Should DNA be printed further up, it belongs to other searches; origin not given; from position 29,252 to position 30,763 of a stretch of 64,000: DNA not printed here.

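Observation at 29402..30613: Type IV pilin fused to a C-terminal LamG/ConA-like lectin domain, encoded directly after the glycan initiating transferase and flippase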

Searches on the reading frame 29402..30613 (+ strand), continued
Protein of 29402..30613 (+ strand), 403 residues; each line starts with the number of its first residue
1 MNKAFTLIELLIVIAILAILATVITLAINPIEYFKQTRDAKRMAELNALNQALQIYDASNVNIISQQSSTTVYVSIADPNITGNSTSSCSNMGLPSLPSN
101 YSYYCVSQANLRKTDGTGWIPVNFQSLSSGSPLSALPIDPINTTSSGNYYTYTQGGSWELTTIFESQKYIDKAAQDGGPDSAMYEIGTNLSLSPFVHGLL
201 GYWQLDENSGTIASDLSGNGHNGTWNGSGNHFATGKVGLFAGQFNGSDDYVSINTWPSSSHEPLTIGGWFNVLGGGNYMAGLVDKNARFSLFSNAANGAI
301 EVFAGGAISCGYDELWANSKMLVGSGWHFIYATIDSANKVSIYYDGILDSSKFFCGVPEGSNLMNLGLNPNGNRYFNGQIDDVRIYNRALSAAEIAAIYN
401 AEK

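Call 15: find_related_loci(query=A2, collection=genome_contigs, flank=6000)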
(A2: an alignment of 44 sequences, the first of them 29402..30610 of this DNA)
Query A2 (403 aa) in genome_contigs; peptide patterns used: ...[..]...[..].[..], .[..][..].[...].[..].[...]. (x = any residue, [..] = any of these).
600 stretches matched a pattern (row limit reached: there are more); 95 encode a relative of the query (tblastn E <= 1e-3); the best 80 are kept; 80 distinct loci.
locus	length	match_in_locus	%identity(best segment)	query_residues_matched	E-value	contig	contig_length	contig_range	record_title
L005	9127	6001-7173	37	3-401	1e-53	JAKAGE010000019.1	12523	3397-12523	MAG: bacterium isolate WY2.bin145 NODE_7740_length_12523_cov_1.202565, whole genome shotgun sequence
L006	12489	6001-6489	38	1-192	3e-22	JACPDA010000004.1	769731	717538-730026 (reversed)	MAG: Candidatus Daviesbacteria bacterium isolate NC_groundwater_297_Ag_B-0.1um_41_14 S7_GD2017_3_B1_scaffold_1, whole ge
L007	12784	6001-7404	36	2-192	2e-18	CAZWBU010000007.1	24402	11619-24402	MAG TPA_asm: uncultured Candidatus Saccharibacteria bacterium isolate SRP119689_co1_331 genome assembly, contig: NODE_26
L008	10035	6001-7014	32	1-399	6e-17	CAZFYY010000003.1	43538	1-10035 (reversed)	MAG TPA_asm: uncultured Gammaproteobacteria bacterium isolate SRP296810_co1_333 genome assembly, contig: NODE_701_length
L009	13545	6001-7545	31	179-401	1e-16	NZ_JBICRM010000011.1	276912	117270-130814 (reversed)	Nonomuraea sp. M3C6 M3C6_contig_11, whole genome shotgun sequence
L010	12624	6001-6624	30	182-395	4e-15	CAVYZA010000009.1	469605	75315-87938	MAG: uncultured beta proteobacterium isolate MFD02242.bin.2.83 genome assembly, contig: contig_22637, whole genome shotg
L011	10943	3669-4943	33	197-402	5e-18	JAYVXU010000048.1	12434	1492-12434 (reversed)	MAG: Candidatus Adlerbacteria bacterium isolate GL85_DN_metabinner_15 GL85_DN_metabinner_15_47, whole genome shotgun seq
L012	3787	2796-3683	29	195-401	6e-13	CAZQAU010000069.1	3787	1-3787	MAG TPA_asm: uncultured Gammaproteobacteria bacterium isolate SRP292972_co1_101 genome assembly, contig: NODE_9813_lengt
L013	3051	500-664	53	5-59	6e-13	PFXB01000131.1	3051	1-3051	MAG: candidate division WWE3 bacterium CG_4_9_14_3_um_filter_43_9 CG_4_9_14_3_um_filter_150_scaffold_102336_c, whole gen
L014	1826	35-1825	28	197-398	2e-12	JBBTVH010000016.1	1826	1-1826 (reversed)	MAG: Patescibacteria group bacterium isolate H52-bin047_1 H52_bin047_1_000000000016, whole genome shotgun sequence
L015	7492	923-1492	33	199-397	5e-12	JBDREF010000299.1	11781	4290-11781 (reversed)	MAG: Planctomycetota bacterium isolate MEGAHIT-group-1.301 k141_3821639, whole genome shotgun sequence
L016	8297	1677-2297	28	200-399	6e-12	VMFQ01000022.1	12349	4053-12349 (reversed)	MAG: Parcubacteria group bacterium Gr01-1014_33 G01um101433_scaffold_1687, whole genome shotgun sequence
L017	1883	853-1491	26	200-400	5e-12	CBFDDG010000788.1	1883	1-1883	MAG TPA_asm: uncultured Phycisphaerae bacterium isolate SRR26215681_binner23_Refined_61 genome assembly, contig: ERZ2507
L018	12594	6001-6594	31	198-396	2e-11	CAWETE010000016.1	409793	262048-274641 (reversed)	MAG: uncultured Solirubrobacteraceae bacterium isolate MFD09212.bin.1.130 genome assembly, contig: contig_9689, whole ge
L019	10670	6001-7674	32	1-100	5e-9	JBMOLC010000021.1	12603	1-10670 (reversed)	MAG: Patescibacteria group bacterium isolate Betzabe_MAG014 MAG014_21, whole genome shotgun sequence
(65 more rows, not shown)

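Call 25: predict_structure(alignment_id=A2)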
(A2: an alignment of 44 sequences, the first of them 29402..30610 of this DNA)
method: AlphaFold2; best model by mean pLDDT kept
length: 403 residues; sequences in the alignment: 44
mean_pLDDT: 69.8   pTM: 0.56
mean pLDDT of the five models: 69.8, 66.5, 64.9, 64.1, 61.3
residues with pLDDT >= 90: 58; 70-90: 130; 50-70: 168; < 50: 47
segments of 3 or more residues with pLDDT < 50: 113-140, 164-166, 192-195, 307-309
pLDDT, mean of each block of 10 residues (from residue 1): 68 88 70 62 61 60 58 70 68 66 71 44 46 45 56 54 53 62 61 58 81 85 92 88 93 77 85 66 56 69 56 54 77 88 90 72 81 89 88 81 78
secondary structure, 60 per line:
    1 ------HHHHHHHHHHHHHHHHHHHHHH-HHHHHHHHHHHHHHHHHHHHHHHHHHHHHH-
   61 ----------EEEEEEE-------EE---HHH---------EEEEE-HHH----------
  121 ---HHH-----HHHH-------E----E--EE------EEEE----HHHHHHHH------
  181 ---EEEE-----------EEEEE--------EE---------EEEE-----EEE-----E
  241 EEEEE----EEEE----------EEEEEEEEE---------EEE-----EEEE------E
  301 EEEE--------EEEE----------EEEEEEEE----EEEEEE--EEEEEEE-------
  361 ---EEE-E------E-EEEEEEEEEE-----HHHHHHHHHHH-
elements in order: H7-28 H30-59 E71-77 E102-106 H132-135 E159-162 H167-174 E184-187 E199-203 E223-226 E232-234 E240-245 E250-253 E264-272 E282-284 E290-293 E300-304 E313-316 E327-334 E339-344 E347-353 E364-366 E377-386 H392-402

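Call 27: search_solved_structures(query=A2, max_evalue=0.1, show_alignments=2)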
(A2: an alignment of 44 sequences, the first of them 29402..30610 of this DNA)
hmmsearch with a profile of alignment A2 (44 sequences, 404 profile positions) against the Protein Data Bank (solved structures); distinct sequences matched with E-value up to 0.1: 98 (the best 60 are shown).
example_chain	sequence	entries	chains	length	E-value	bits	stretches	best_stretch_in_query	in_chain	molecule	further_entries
4qvs_A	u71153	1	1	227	1.9e-22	83.4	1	201-399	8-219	S-layer domain-containing protein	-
5hon_A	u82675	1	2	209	2.9e-16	63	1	200-397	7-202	Extracellular arabinanase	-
5ho0_A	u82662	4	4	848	1.6e-15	60.6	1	190-397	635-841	Extracellular arabinanase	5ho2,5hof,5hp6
6hox_A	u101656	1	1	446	4.1e-11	46.1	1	212-402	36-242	Binding domain (Hc) of Paraclostridial Mosquitocidal Protein 1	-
9b6m_B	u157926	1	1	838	1.2e-09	41.2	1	222-400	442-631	PG1 heavy chain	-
7tgg_A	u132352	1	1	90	5.3e-09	39.1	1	1-67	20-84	Geopilin domain 1 protein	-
7ce2_A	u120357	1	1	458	6.6e-09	38.8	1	213-401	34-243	Tetanus toxin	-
3pme_A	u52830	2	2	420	9.3e-09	38.3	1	212-401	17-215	Type C neurotoxin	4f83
1dll_A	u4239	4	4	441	9.9e-09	38.2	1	213-401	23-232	TETANUS TOXIN | Tetanus toxin (Tentoxylysin)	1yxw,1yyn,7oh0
1dfq_A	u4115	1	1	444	1e-08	38.2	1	213-401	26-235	TETANUS TOXIN HC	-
3hmy_A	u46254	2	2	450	1e-08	38.1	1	213-401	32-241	Tetanus toxin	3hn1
7by4_A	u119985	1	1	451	1e-08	38.1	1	213-401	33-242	Tetanus toxin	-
1a8d_A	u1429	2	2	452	1.1e-08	38.1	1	213-401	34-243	TETANUS NEUROTOXIN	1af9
1diw_A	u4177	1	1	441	1.1e-08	38.1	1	213-401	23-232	TETANUS TOXIN HC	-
1d0h_A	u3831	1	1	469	1.2e-08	38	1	213-401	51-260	PROTEIN (TETANUS TOXIN HC)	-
6xxd_A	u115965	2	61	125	6.5e-07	32.2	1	11-82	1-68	PilA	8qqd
5wda_A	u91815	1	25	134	0.00011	25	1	11-84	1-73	General secretion pathway protein G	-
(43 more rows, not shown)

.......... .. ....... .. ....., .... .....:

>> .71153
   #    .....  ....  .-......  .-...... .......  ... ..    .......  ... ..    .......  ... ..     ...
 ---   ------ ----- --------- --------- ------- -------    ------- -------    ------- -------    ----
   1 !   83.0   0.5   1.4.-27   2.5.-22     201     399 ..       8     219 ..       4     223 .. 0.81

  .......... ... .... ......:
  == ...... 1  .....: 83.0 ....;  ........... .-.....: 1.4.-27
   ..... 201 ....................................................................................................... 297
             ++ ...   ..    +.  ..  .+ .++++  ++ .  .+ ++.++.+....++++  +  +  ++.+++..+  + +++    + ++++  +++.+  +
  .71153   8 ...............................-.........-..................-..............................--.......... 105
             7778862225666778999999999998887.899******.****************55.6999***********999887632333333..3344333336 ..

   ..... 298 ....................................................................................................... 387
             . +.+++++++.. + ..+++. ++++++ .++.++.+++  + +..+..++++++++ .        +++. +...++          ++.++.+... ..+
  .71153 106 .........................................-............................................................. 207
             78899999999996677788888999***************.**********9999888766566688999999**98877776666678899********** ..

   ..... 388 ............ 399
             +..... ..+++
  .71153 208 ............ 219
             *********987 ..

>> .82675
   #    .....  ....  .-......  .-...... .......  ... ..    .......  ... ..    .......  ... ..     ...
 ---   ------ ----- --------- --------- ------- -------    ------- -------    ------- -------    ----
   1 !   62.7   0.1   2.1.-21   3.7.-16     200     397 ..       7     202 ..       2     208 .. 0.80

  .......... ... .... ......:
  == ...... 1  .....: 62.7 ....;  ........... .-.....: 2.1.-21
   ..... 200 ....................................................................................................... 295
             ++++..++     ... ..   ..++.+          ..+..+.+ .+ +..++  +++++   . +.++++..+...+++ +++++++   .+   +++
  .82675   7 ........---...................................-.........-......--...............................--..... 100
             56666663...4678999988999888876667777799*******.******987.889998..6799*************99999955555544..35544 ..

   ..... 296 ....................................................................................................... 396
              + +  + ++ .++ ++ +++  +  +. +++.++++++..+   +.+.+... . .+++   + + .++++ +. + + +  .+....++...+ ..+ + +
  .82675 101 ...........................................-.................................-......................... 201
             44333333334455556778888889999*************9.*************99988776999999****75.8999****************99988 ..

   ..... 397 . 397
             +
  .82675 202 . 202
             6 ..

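Call 28: fold_search(model_id=the predicted structure, library=pdb)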
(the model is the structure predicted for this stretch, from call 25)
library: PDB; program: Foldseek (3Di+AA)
matches with E <= 10: 1262; with E <= 0.001: 357
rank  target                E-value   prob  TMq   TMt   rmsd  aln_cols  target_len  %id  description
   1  5ho2                  1.2e-10  1.00  0.36  0.19   5.8       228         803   19  Crystal structure of AbnA (open conformation), a GH43 extracellular arabinanase from Geobacillus stearothermophilus (released 2017-02-01)
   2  5hon_A                2.0e-10  1.00  0.41  0.75   3.3       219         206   21  Structure of Domain 4 of AbnA, a GH43 extracellular arabinanase from Geobacillus stearothermophilus, in complex with a (released 2017-02-01)
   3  6hox                  4.2e-10  1.00  0.42  0.40   4.0       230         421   16  Crystal structure of the binding domain of Paraclostridial Mosquitocidal Protein 1 (released 2019-07-10)
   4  3hmy_A                5.9e-10  1.00  0.39  0.36   4.7       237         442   18  Crystal structure of HCR/T complexed with GT2 (released 2009-07-14)
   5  3rmy_D                6.9e-10  1.00  0.40  0.40   4.2       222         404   17  Crystal structure of HCR/D W1238A mutant (released 2011-06-01)
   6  1diw                  7.3e-10  1.00  0.40  0.37   4.7       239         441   17  THE HC FRAGMENT OF TETANUS TOXIN COMPLEXED WITH GALACTOSE (released 2000-03-24)
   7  7oh0_A                9.7e-10  1.00  0.38  0.36   4.7       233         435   18  Tetanus neurotoxin HC domain in complex with TT104-Fab1 (released 2021-10-27)
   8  7ce2_A                1.1e-09  1.00  0.39  0.36   4.9       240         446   18  The Crystal structure of TeNT Hc complexed with neutralizing antibody (released 2021-04-07)
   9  3pme                  1.1e-09  1.00  0.40  0.39   4.4       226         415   18  Crystal structure of the receptor binding domain of botulinum neurotoxin C/D mosaic serotype (released 2010-12-15)
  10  7by5                  1.3e-09  1.00  0.40  0.13   4.6       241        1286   18  Tetanus neurotoxin mutant-(H233A/E234Q/H237A/Y375F) (released 2021-02-17)
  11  8byp_N                1.4e-09  1.00  0.39  0.15   4.3       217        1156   16  Botulinum neurotoxin serotype X in complex with NTNH/X (released 2023-02-08)
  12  9ea9_A                1.4e-09  1.00  0.39  0.14   5.2       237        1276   14  Crystal structure of BoNT/A-NTNH-HA70 -VHH_F12-VHH_H7-Fab_NTNH complex (released 2025-09-17)
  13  1af9                  1.6e-09  1.00  0.39  0.36   4.7       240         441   18  TETANUS NEUROTOXIN C FRAGMENT (released 1998-04-29)
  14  3rmy_C                1.7e-09  1.00  0.39  0.39   4.3       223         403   19  Crystal structure of HCR/D W1238A mutant (released 2011-06-01)
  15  3n7j                  1.7e-09  1.00  0.38  0.37   5.3       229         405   17  Crystal structure of botulinum neurotoxin serotype D binding domain (released 2010-09-08)
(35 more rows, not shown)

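Call 29: find_encoding_contigs(protein=P0004, flank=6000, max_places=1)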
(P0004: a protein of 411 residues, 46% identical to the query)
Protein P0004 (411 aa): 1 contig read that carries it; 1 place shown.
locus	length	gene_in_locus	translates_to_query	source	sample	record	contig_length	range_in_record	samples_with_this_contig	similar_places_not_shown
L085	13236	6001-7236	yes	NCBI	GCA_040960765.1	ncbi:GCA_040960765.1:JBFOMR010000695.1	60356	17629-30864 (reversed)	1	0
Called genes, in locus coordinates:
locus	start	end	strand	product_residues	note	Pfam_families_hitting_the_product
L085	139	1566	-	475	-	-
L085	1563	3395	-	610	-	-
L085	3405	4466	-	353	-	PF02518:HATPase_c (weak)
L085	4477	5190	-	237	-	PF00215:OMPdecase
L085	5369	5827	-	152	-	PF04002:RadC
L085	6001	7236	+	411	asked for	PF13385:Laminin_G_3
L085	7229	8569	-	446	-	PF01580:FtsK_SpoIIIE (faint), PF02534:T4SS-DNA_transf (faint), PF10412:TrwB_AAD_bind, PF12696:TraG-D_C (weak)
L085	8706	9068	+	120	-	-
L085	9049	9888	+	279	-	PF12705:PDDEXK_1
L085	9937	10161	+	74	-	PF11680:DUF3276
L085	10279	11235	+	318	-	PF06067:DUF932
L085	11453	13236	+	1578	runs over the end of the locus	-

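Call 30: find_encoding_contigs(protein=P0024, flank=6000, max_places=1)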
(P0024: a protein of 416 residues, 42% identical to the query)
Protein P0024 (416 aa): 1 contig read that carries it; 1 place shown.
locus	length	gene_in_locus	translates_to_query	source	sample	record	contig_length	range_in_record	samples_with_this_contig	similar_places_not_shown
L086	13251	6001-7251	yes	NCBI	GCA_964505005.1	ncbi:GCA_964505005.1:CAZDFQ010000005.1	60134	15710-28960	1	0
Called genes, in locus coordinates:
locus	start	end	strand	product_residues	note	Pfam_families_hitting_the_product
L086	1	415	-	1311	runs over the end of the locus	-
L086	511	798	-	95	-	-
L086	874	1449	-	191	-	PF13483:Lactamase_B_3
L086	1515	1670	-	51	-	-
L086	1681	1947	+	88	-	PF00312:Ribosomal_S15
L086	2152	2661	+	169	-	PF01936:NYN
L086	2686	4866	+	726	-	PF01138:RNase_PH, PF03725:RNase_PH_C (faint), PF01138:RNase_PH, PF00013:KH_1 (weak), PF00575:S1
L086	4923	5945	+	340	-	-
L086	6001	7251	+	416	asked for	PF07963:N_methyl (weak), PF13385:Laminin_G_3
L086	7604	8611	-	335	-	PF00154:RecA_N, PF08423:Rad51, PF06745:ATPase (weak), PF13401:AAA_22 (weak), PF27531:MT3502_N (faint), PF21096:RecA_C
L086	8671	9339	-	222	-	PF13413:HTH_25, PF09136:Glucodextran_B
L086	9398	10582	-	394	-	-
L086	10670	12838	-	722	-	PF17854:FtsK_alpha, PF01580:FtsK_SpoIIIE, PF09397:FtsK_gamma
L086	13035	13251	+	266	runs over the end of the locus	PF00702:Hydrolase (faint), PF08282:Hydrolase_3, PF03332:PMM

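Call 31: find_encoding_contigs(protein=P0034, flank=6000, max_places=1)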
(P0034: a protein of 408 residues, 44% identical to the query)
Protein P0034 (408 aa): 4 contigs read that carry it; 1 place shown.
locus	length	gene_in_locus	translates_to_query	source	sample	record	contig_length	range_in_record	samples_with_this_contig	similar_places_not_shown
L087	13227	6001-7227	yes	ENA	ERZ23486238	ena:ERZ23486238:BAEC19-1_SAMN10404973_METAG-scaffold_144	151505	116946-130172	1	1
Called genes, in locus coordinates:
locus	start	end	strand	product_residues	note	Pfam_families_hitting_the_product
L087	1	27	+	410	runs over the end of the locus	PF12704:MacB_PCD, PF02687:FtsX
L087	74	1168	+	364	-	PF18915:DUF5667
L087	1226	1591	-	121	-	-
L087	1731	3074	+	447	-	PF13393:tRNA-synt_His, PF01409:tRNA-synt_2d (faint), PF00587:tRNA-synt_2b, PF12745:HGTP_anticodon2 (weak), PF03129:HGTP_anticodon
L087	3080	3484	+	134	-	PF07884:VKOR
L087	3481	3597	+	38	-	-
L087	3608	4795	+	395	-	PF13385:Laminin_G_3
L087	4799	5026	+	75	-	PF07963:N_methyl (weak)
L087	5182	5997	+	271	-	PF13385:Laminin_G_3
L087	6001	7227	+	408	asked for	PF13385:Laminin_G_3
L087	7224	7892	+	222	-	PF00730:HhH-GPD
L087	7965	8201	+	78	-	-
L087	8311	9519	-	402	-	PF13200:DUF4015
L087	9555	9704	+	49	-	-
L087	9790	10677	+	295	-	PF01734:Patatin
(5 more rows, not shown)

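Call 32: find_encoding_contigs(protein=P0037, flank=6000, max_places=1)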
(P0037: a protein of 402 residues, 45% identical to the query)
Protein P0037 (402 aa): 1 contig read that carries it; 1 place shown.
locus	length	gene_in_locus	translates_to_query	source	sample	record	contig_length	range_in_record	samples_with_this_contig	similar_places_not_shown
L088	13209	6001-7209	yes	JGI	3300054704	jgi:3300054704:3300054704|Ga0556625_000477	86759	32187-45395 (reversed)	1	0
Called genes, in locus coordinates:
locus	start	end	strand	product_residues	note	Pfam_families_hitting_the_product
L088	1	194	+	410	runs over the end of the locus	PF01541:GIY-YIG (weak), PF27096:UvrC_M, PF02151:UVR, PF08459:UvrC_RNaseH_dom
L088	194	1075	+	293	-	PF00188:CAP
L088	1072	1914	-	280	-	PF00551:Formyl_trans_N, PF02911:Formyl_trans_C (weak)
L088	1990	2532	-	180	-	PF01327:Pep_deformylase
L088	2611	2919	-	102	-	-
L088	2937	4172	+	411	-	PF22694:CtpB_N-like, PF00595:PDZ, PF13180:PDZ_2 (weak), PF17820:PDZ_6, PF03572:Peptidase_S41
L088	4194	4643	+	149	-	PF01281:Ribosomal_L9_N, PF03948:Ribosomal_L9_C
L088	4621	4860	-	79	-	PF01016:Ribosomal_L27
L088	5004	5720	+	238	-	PF13482:RNase_H_2, PF03104:DNA_pol_B_exo1 (weak), PF10108:DNA_pol_B_exo2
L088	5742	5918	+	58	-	-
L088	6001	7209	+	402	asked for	PF07963:N_methyl (weak), PF07953:Toxin_R_bind_N, PF13385:Laminin_G_3, PF02973:Sialidase (weak)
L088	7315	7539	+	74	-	PF15970:HicB-like_2 (weak), PF15919:HicB_lk_antitox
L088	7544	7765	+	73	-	PF07927:HicA_toxin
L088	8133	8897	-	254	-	-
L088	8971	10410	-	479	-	PF01225:Mur_ligase, PF08245:Mur_ligase_M, PF02875:Mur_ligase_C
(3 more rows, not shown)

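Call 33: find_encoding_contigs(protein=P0069, flank=6000, max_places=1)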
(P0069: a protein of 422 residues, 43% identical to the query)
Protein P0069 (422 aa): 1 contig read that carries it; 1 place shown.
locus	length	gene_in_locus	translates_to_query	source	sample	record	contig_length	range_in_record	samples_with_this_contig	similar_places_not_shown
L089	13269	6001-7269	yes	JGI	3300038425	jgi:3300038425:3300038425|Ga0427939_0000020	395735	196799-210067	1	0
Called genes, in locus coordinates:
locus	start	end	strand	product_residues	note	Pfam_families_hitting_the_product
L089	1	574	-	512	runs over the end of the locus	PF05362:Lon_C (weak), PF13541:ChlI, PF00158:Sigma54_activat (faint), PF01078:Mg_chelatase, PF07728:AAA_5 (weak), PF00493:MCM (weak), PF13335:Mg_chelatase_C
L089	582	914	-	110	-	-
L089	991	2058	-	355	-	-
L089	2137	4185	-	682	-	PF01138:RNase_PH, PF03725:RNase_PH_C (faint), PF01138:RNase_PH, PF00013:KH_1 (weak), PF00575:S1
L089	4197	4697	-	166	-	PF01936:NYN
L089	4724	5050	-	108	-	PF00312:Ribosomal_S15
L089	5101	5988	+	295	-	PF02899:Phage_int_SAM_1, PF13495:Phage_int_SAM_4 (weak), PF00589:Phage_integrase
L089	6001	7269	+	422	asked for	PF07963:N_methyl (weak), PF13385:Laminin_G_3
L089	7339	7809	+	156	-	-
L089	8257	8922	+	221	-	PF02369:Big_1 (faint), PF17789:MG4 (faint)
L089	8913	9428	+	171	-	-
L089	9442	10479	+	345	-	-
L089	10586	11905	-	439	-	PF02366:PMT, PF16192:PMT_4TMC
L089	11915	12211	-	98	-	PF18895:T4SS_pilin (weak)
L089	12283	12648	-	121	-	PF18895:T4SS_pilin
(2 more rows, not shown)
